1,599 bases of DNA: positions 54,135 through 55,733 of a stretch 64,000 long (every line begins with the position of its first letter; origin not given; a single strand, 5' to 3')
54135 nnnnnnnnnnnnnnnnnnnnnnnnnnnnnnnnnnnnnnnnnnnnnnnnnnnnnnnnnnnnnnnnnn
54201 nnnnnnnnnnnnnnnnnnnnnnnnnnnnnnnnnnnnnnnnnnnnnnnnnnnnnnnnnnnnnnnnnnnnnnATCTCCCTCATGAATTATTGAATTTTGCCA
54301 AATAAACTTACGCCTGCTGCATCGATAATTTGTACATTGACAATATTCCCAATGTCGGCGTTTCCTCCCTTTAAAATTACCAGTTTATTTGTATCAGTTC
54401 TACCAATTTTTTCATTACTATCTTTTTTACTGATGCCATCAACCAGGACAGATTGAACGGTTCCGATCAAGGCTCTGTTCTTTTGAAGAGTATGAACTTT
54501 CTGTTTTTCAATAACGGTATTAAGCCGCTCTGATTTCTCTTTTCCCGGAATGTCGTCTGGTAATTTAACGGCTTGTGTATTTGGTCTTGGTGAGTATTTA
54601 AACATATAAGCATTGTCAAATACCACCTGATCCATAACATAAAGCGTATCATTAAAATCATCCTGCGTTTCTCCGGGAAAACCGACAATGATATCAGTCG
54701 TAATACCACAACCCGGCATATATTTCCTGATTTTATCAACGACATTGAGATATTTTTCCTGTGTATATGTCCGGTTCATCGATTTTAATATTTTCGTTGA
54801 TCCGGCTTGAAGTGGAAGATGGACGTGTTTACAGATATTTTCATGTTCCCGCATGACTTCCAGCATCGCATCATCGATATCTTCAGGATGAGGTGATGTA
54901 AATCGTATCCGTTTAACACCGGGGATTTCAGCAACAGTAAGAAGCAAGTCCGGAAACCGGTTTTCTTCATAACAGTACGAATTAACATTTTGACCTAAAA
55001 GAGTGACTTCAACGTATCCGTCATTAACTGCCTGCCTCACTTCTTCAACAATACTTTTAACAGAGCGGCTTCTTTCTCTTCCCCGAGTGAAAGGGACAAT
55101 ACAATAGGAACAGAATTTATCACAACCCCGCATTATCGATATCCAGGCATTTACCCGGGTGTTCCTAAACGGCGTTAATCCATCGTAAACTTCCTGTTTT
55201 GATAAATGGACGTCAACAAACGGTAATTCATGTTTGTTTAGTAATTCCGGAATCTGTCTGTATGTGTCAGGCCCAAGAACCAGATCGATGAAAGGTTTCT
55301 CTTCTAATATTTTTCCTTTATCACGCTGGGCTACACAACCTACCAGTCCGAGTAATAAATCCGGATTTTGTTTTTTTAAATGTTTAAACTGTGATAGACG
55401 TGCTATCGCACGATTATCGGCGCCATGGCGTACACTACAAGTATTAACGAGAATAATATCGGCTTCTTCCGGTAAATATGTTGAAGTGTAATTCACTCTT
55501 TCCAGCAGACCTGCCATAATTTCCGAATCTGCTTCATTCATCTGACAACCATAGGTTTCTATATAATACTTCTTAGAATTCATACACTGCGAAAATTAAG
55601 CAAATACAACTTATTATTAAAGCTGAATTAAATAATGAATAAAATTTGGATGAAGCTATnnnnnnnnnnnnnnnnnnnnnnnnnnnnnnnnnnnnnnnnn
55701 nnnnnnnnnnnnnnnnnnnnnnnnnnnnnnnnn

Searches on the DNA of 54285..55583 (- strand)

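Call 23: search_rna_families(sources=[L005, L006, L007, L008, L009, L010], threshold=gathering)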
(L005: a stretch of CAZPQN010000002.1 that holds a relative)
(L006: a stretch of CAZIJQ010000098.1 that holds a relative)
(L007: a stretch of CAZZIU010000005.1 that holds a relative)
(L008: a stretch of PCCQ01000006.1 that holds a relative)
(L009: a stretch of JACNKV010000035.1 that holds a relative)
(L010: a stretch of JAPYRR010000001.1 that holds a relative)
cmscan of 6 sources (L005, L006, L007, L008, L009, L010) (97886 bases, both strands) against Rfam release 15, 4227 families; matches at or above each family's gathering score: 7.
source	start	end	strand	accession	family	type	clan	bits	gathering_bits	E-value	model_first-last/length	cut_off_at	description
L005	13806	13909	+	RF00059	TPP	Cis-reg; riboswitch;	-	72.5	54.3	3.8e-12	1-105/105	no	TPP riboswitch aptamer (THI element)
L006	3664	3755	+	RF01852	tRNA-Sec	Gene; tRNA;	CL00001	69.1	47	7.5e-12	1-91/91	no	Selenocysteine transfer RNA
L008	13668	13758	+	RF01852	tRNA-Sec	Gene; tRNA;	CL00001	68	47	1.4e-11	1-91/91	no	Selenocysteine transfer RNA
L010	13511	13602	+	RF01852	tRNA-Sec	Gene; tRNA;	CL00001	67.2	47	2.3e-11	1-91/91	no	Selenocysteine transfer RNA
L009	13627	13718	+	RF01852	tRNA-Sec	Gene; tRNA;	CL00001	65.6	47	6.2e-11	1-91/91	no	Selenocysteine transfer RNA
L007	13659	13750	+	RF01852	tRNA-Sec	Gene; tRNA;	CL00001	65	47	8.5e-11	1-91/91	no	Selenocysteine transfer RNA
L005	13643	13733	+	RF01852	tRNA-Sec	Gene; tRNA;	CL00001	56.4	47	1.4e-08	1-91/91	no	Selenocysteine transfer RNA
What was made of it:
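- Each scores 56-69 bits on RF01852 (call 23).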
